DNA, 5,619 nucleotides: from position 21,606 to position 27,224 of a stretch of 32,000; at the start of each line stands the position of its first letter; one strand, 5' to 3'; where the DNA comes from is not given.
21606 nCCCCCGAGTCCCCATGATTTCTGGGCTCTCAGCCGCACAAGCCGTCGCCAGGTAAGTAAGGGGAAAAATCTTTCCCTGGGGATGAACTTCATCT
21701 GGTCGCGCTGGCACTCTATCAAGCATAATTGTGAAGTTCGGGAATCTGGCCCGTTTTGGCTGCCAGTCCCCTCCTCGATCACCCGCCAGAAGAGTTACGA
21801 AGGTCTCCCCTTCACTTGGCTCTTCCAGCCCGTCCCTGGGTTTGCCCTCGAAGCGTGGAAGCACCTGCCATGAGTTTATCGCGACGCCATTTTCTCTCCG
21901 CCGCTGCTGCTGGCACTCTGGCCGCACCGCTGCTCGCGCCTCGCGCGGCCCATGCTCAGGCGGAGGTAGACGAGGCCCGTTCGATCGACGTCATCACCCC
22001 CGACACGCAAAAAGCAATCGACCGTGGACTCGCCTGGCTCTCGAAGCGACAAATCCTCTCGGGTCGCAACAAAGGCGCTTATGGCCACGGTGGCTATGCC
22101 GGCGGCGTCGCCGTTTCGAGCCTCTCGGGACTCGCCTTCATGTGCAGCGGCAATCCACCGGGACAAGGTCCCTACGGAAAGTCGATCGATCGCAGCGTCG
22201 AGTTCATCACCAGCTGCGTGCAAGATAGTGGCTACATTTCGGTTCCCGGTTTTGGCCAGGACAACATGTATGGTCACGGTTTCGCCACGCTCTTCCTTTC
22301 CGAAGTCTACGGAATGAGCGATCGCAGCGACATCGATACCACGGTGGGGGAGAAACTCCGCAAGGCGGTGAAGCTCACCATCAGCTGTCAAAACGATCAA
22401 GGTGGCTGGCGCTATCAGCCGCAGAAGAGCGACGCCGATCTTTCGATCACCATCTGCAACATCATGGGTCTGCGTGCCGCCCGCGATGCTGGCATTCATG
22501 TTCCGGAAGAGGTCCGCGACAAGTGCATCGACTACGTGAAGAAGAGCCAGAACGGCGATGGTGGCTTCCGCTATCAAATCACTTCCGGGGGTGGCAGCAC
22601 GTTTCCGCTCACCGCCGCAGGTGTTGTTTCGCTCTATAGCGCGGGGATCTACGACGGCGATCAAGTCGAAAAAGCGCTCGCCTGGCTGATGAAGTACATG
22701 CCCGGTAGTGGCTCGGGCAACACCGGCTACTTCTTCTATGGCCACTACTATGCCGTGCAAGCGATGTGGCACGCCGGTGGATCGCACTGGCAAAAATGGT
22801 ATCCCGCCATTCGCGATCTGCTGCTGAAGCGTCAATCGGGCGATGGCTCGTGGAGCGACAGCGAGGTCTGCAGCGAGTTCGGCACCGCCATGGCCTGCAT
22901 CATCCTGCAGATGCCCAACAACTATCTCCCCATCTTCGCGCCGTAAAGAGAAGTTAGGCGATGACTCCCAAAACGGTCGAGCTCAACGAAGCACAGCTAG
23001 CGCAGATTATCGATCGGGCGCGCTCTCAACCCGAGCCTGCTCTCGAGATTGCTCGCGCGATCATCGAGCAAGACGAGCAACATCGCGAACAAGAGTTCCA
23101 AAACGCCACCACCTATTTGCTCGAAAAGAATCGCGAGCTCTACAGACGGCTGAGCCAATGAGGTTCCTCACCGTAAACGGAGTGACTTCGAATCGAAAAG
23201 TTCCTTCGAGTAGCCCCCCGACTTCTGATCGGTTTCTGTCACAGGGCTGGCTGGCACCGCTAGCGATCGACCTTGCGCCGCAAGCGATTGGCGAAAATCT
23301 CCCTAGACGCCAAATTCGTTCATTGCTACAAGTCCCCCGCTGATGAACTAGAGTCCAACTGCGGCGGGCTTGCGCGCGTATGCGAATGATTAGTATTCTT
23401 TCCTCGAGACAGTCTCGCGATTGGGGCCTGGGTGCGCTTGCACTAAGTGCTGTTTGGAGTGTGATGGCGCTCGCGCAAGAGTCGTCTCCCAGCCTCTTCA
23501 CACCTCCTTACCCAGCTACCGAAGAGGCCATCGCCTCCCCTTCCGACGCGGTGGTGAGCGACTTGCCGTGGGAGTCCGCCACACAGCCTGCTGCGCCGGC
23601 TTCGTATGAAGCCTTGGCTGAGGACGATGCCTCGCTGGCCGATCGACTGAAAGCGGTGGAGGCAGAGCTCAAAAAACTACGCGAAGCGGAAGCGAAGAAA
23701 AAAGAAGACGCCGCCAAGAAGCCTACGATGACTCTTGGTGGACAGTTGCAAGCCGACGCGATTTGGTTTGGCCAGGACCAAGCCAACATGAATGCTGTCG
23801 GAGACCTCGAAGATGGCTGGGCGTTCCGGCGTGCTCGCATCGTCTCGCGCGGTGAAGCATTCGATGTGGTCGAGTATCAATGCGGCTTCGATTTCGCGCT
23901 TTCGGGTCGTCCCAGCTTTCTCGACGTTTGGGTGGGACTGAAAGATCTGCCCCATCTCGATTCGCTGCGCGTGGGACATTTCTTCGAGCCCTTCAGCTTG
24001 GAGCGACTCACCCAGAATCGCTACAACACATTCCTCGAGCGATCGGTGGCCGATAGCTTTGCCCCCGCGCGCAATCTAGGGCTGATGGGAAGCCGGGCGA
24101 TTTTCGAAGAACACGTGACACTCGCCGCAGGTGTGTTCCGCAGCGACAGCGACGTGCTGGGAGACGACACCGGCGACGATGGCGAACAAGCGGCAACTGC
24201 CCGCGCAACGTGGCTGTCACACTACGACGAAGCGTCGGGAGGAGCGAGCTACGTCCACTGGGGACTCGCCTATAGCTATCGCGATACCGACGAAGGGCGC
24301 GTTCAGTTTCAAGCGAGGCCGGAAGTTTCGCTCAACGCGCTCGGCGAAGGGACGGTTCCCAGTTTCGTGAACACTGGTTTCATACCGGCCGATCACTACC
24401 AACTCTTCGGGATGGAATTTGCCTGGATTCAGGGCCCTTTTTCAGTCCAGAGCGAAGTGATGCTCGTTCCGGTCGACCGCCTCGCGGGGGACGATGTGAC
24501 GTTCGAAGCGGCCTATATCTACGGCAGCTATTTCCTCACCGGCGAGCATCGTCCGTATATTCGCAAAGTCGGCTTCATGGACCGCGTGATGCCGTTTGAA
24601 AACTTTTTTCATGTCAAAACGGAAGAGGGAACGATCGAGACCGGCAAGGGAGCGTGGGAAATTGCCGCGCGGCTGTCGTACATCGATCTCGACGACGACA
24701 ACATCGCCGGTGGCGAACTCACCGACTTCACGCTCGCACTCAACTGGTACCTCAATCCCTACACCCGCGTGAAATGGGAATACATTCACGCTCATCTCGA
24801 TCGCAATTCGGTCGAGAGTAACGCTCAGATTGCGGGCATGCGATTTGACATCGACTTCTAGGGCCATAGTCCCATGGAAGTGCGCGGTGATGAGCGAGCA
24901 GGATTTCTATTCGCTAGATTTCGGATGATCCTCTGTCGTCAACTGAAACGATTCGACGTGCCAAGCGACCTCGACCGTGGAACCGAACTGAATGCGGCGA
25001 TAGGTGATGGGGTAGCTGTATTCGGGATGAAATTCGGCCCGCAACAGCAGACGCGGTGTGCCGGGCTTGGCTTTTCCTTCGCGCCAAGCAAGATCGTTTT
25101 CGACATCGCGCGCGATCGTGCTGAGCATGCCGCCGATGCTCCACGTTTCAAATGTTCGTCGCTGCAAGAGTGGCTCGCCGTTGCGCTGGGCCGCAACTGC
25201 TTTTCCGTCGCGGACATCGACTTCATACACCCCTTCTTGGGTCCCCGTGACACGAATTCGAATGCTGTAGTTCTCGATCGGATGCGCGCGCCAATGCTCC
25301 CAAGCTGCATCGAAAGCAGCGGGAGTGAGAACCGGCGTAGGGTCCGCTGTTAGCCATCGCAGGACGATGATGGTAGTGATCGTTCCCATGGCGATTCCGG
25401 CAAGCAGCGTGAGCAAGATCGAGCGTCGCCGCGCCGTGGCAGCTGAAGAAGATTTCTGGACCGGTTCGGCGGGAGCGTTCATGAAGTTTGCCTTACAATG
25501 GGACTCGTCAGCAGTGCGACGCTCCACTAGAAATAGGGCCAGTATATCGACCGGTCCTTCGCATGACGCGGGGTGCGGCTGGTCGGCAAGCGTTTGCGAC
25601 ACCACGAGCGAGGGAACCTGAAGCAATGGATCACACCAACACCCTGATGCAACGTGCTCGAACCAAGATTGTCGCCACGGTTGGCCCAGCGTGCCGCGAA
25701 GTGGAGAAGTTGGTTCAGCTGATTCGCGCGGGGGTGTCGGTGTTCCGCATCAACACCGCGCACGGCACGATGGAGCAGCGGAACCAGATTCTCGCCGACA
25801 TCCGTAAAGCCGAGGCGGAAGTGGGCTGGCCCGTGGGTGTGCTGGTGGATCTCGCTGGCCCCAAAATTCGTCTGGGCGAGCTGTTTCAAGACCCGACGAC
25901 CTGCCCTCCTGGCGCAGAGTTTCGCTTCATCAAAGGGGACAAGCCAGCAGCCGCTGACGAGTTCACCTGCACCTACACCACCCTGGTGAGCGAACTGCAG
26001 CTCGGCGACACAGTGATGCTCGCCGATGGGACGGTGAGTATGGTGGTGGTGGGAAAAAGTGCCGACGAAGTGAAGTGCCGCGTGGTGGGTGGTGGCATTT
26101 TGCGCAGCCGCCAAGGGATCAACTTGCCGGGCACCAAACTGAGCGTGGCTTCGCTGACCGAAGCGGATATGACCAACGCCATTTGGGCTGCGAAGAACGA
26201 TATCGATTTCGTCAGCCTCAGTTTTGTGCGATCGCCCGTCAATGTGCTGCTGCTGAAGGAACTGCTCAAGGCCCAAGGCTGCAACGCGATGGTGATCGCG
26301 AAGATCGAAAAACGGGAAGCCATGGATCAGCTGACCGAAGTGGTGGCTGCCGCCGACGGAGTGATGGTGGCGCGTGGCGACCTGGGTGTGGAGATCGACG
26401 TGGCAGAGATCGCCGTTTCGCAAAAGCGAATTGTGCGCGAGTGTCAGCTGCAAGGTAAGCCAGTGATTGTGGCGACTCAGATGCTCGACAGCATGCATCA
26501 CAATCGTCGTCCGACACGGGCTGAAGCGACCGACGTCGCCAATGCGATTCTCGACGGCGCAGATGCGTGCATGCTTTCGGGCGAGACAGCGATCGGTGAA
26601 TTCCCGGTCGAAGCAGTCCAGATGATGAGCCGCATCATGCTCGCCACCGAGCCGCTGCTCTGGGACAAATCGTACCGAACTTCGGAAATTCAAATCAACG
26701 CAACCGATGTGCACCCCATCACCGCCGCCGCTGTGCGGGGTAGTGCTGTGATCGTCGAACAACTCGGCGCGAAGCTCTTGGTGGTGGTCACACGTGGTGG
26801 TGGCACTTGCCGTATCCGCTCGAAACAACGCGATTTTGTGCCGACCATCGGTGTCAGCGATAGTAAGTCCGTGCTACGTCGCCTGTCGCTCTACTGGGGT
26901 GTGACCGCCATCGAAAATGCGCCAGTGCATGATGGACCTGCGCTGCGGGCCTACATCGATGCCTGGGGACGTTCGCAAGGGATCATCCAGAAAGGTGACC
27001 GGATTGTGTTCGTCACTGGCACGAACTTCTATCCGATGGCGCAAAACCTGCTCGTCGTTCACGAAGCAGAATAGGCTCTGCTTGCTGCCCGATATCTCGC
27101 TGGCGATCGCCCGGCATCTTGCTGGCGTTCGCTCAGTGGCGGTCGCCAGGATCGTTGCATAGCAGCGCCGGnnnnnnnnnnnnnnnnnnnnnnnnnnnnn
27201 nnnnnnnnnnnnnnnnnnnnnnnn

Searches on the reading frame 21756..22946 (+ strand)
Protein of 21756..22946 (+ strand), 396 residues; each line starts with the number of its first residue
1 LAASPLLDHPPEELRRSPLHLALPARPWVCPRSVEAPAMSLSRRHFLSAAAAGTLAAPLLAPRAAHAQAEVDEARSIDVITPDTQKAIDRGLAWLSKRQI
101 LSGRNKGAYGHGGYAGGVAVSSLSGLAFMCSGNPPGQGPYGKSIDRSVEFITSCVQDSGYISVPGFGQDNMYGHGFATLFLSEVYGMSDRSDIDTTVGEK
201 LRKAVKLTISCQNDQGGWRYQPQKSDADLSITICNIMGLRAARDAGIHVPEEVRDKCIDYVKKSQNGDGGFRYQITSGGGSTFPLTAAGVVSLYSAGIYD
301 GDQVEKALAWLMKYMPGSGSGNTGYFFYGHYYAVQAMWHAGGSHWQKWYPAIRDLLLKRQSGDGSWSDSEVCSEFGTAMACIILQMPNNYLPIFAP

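Call 8: search_protein_families(library=pfam, proteins=[window:21756-22946:+], max_evalue=0.01)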
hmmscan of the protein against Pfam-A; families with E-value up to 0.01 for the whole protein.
window:21756-22946:+ (396 aa): 4 families
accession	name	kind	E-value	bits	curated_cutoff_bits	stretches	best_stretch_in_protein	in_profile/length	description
PF00432.27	Prenyltrans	-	1.4e-07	31.6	26.5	1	146-313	54-207/304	Prenyltransferase alpha-alpha toroid domain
PF13243.12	SQHop_cyclase_C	-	2.4e-06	27.3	26.1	0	234-315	192-278/319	Squalene-hopene cyclase C-terminal domain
PF10518.14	TAT_signal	-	0.0016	18.8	22.7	1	41-57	2-18/21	TAT (twin-arginine translocation) pathway signal sequence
PF13249.12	SQHop_cyclase_N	-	0.0016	18.1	26.2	0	199-242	45-87/291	Squalene-hopene cyclase N-terminal domain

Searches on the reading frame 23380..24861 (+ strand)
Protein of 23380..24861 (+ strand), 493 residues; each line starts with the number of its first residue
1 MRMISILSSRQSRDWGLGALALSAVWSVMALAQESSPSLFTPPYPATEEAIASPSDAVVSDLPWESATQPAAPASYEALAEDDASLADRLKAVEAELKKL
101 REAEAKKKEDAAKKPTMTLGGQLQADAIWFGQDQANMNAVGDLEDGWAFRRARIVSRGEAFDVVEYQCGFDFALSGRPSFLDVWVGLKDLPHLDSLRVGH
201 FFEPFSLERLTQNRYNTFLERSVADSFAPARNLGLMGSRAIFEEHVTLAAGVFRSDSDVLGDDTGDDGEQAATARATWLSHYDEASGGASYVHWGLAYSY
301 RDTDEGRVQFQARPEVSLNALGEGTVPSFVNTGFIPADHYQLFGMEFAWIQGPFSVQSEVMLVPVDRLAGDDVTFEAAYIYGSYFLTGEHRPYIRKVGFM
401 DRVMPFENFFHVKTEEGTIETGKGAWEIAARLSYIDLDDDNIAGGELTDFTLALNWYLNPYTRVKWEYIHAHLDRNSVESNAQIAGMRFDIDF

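Call 8: search_protein_families(library=pfam, proteins=[window:23380-24861:+], max_evalue=0.01)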
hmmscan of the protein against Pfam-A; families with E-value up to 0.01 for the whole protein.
window:23380-24861:+ (493 aa): 1 family
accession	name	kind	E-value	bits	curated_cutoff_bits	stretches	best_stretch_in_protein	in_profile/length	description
PF07396.17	Porin_O_P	-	3.7e-45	155.2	20.9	1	120-492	4-369/370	Phosphate-selective porin O and P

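Call 13: find_encoding_contigs(protein=window:23380-24861:+, flank=10000, max_places=3)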
Protein window:23380-24861:+ (493 aa): no gene with exactly this product is on record in the collection.

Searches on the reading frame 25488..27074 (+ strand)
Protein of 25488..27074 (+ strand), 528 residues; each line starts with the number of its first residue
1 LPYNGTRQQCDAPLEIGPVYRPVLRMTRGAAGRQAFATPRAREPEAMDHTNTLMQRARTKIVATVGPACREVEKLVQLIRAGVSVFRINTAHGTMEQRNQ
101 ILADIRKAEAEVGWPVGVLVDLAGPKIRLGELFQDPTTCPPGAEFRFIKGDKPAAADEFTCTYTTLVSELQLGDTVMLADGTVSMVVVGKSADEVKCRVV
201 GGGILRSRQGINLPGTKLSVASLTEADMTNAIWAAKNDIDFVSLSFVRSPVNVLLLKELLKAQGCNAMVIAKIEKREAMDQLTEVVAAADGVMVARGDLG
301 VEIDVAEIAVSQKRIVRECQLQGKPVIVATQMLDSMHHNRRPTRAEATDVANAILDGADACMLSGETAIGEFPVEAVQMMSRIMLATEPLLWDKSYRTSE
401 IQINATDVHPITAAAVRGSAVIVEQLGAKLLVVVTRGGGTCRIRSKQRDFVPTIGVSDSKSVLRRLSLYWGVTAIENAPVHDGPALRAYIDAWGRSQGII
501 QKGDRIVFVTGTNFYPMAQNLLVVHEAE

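Call 8: search_protein_families(library=pfam, proteins=[window:25488-27074:+], max_evalue=0.01)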
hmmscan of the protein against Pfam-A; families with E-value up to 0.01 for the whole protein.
window:25488-27074:+ (528 aa): 3 families
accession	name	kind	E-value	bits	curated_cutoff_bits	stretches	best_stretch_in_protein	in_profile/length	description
PF00224.27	PK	-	5.6e-102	341.6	30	1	58-377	3-328/328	Pyruvate kinase, barrel domain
PF02887.21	PK_C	-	9.1e-17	61.6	28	1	420-525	8-114/114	Pyruvate kinase, alpha/beta domain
PF00478.31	IMPDH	-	0.0061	16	25.6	1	55-112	89-146/345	IMP dehydrogenase / GMP reductase domain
